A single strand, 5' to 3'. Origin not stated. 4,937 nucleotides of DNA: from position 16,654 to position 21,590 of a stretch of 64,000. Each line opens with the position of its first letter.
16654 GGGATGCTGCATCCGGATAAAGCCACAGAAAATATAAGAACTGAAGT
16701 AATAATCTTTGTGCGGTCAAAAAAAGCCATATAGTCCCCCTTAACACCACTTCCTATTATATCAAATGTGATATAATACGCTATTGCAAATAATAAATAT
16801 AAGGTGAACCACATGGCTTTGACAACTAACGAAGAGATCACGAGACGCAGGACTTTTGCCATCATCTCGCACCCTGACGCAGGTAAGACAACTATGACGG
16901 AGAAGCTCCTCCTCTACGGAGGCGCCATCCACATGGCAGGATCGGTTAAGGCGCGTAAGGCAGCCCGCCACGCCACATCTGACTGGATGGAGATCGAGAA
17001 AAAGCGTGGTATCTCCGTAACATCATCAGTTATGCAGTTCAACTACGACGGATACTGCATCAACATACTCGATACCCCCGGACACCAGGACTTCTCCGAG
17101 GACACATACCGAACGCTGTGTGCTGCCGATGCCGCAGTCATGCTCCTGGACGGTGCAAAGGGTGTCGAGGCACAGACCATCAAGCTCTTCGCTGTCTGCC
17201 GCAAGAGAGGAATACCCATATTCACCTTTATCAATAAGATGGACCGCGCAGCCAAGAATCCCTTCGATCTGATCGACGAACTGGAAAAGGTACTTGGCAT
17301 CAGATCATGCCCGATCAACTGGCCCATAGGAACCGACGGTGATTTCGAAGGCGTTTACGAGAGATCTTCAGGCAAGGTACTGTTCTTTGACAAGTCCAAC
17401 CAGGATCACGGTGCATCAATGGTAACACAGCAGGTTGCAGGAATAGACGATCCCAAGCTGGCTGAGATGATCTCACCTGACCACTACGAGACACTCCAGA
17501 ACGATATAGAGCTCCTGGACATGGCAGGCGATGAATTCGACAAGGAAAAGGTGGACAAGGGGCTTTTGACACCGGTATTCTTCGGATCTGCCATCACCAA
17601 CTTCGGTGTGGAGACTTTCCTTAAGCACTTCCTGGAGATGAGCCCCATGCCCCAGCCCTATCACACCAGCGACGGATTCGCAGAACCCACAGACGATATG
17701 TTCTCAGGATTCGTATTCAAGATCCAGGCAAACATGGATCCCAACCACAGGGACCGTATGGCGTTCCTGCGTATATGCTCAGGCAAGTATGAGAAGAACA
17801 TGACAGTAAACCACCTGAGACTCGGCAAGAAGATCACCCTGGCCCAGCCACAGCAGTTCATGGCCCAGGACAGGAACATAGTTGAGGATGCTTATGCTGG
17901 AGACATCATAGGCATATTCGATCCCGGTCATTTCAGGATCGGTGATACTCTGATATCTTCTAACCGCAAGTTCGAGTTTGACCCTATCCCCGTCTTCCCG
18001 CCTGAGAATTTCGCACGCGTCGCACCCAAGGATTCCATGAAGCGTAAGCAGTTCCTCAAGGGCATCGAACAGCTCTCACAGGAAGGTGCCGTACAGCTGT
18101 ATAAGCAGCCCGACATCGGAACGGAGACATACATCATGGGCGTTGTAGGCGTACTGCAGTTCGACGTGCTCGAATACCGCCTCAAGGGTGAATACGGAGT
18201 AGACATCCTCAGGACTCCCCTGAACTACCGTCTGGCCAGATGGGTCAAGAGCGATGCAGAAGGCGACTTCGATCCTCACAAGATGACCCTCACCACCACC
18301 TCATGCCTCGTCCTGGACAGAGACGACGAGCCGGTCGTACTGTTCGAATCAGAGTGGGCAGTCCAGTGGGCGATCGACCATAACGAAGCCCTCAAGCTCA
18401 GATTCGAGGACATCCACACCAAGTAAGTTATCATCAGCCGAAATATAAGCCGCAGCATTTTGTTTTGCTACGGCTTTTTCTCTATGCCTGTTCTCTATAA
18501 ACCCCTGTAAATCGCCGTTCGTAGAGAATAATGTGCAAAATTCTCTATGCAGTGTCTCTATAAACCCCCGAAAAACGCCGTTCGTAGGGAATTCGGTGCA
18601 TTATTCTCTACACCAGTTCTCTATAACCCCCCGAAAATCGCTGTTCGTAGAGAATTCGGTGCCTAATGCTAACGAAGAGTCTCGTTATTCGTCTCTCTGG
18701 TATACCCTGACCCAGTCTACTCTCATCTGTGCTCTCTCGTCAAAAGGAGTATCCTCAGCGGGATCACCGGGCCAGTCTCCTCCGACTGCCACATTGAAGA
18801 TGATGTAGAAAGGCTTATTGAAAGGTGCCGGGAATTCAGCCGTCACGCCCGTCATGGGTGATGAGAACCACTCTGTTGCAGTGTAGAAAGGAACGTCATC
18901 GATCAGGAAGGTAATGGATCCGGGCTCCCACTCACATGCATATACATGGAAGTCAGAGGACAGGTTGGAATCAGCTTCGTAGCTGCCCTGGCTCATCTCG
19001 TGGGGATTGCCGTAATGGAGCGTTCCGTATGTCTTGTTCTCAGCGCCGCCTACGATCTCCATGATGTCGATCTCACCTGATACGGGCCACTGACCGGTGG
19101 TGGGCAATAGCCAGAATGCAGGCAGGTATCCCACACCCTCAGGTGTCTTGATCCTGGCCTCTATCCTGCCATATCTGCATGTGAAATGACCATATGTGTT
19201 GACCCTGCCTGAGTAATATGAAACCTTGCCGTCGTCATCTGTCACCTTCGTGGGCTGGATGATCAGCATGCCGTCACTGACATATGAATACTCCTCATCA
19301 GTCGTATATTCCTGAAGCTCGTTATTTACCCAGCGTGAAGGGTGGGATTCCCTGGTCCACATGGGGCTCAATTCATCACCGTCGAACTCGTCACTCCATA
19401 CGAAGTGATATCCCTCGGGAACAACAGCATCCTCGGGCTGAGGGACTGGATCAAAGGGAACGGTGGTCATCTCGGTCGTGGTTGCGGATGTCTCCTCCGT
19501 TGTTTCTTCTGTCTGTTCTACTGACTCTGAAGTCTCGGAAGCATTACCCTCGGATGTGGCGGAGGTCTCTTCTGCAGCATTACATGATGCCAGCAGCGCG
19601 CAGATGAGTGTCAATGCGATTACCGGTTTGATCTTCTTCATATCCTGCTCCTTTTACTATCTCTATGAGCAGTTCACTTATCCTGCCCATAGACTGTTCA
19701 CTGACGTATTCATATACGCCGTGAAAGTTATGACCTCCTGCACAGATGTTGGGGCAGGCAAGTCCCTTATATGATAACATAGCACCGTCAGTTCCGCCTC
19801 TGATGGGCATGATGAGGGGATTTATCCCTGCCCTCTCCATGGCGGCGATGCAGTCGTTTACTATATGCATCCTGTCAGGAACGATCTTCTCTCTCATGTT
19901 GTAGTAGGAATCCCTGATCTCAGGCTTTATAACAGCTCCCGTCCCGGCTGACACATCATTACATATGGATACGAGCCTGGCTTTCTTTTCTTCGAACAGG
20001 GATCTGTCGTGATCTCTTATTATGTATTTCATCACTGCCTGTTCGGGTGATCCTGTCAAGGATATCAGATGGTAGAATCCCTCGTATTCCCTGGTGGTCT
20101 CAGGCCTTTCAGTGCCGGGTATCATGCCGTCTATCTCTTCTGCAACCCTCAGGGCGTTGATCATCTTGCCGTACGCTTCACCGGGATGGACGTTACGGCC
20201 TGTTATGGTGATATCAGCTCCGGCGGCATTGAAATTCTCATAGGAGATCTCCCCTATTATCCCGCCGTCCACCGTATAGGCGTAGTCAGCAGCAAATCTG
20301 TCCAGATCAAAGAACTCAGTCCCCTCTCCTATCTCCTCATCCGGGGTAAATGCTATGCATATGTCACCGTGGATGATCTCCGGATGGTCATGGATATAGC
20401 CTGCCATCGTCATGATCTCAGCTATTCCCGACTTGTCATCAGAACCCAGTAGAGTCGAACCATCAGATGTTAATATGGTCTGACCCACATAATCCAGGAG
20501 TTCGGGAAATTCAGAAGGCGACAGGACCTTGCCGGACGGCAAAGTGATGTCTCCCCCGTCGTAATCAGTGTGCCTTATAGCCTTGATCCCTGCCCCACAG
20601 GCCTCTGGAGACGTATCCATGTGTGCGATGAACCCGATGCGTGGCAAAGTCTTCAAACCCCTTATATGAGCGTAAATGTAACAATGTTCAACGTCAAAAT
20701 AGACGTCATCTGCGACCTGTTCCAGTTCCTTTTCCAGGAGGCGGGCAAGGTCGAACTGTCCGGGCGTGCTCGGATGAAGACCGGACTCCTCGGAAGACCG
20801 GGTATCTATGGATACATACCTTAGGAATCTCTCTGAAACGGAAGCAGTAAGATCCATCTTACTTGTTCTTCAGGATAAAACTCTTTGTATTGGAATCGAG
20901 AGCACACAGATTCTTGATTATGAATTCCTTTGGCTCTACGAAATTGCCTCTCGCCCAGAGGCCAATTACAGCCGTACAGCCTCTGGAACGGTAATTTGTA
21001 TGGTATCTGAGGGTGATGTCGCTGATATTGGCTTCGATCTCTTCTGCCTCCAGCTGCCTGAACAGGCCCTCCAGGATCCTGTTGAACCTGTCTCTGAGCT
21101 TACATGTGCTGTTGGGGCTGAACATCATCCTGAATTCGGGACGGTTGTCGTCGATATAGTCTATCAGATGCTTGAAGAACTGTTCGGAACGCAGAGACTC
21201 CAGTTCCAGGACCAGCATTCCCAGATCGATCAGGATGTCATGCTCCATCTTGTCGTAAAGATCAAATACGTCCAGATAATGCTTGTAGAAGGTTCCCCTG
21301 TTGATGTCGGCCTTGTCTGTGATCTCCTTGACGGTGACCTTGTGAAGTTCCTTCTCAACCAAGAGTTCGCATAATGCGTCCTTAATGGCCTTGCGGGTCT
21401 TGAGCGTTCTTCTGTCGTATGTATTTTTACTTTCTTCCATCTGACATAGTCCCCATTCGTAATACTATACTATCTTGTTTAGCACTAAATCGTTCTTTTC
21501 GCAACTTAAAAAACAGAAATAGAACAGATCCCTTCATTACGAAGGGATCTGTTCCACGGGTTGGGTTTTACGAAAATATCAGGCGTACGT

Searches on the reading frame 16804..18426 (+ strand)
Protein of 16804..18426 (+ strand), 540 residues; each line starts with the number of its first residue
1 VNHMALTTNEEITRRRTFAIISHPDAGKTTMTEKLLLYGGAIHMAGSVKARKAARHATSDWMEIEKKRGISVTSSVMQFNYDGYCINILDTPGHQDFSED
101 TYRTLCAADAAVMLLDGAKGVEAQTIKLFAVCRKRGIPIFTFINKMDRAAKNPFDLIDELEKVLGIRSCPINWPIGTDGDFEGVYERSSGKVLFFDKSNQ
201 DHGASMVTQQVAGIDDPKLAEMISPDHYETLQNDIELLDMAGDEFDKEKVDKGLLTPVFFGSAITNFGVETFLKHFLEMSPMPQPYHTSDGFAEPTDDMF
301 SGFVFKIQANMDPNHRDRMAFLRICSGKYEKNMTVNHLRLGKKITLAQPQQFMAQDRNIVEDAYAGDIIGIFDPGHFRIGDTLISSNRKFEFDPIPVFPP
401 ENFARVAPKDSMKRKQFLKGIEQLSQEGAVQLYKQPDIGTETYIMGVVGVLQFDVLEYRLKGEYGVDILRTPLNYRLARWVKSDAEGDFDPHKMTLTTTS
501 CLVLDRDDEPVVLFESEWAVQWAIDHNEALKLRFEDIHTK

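Call 74: search_protein_families(library=pfam, proteins=[window:16804-18426:+], max_evalue=0.0001)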
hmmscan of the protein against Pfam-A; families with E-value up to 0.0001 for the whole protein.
window:16804-18426:+ (540 aa): 5 families
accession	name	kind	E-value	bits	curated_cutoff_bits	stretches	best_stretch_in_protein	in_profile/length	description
PF00009.33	GTP_EFTU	-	3.7e-51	173.8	26.5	1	14-280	2-186/188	Elongation factor Tu GTP binding domain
PF16658.11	RF3_C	-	2.2e-45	154.1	40.1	1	392-523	1-131/132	Class II release factor RF3, C-terminal domain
PF22042.2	EF-G_D2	-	1.2e-24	86.6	27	1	300-385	2-83/84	Elongation factor G domain 2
PF03144.31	GTP_EFTU_D2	-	5.8e-09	36.7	30.3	1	318-383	2-72/73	Elongation factor Tu domain 2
PF01926.29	MMR_HSR1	-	2.5e-05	24.8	21.9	0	19-145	3-113/113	50S ribosome-binding GTPase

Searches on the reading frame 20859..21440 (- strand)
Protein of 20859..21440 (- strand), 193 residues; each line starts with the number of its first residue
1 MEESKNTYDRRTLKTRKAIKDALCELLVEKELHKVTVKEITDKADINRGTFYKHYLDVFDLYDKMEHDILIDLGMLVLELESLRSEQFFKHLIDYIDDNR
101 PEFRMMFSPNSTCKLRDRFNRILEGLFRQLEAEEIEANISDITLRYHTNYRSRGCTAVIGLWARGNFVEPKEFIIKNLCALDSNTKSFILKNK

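Call 3: search_protein_families(library=pfam, proteins=[window:20859-21440:-], max_evalue=1)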
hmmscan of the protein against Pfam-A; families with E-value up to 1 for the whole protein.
window:20859-21440:- (193 aa): 4 families
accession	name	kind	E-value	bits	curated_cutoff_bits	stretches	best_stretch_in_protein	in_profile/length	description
PF14278.11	TetR_C_8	-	2.6e-11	43.9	26.1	1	86-180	4-99/103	Transcriptional regulator C-terminal region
PF00440.29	TetR_N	-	2.1e-06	27.9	24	1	21-55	3-37/47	Bacterial regulatory proteins, tetR family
PF13022.12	HTH_Tnp_1_2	-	0.00017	22.1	27.9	1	23-54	15-46/122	Helix-turn-helix of insertion element transposase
PF19776.5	DUF6262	-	0.016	15.8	29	1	15-54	16-53/110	Family of unknown function (DUF6262)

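Call 65: search_protein_families(library=padloc, proteins=[window:20859-21440:-], max_evalue=0.01)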
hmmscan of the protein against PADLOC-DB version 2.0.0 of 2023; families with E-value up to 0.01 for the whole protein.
window:20859-21440:- (193 aa): 0 families
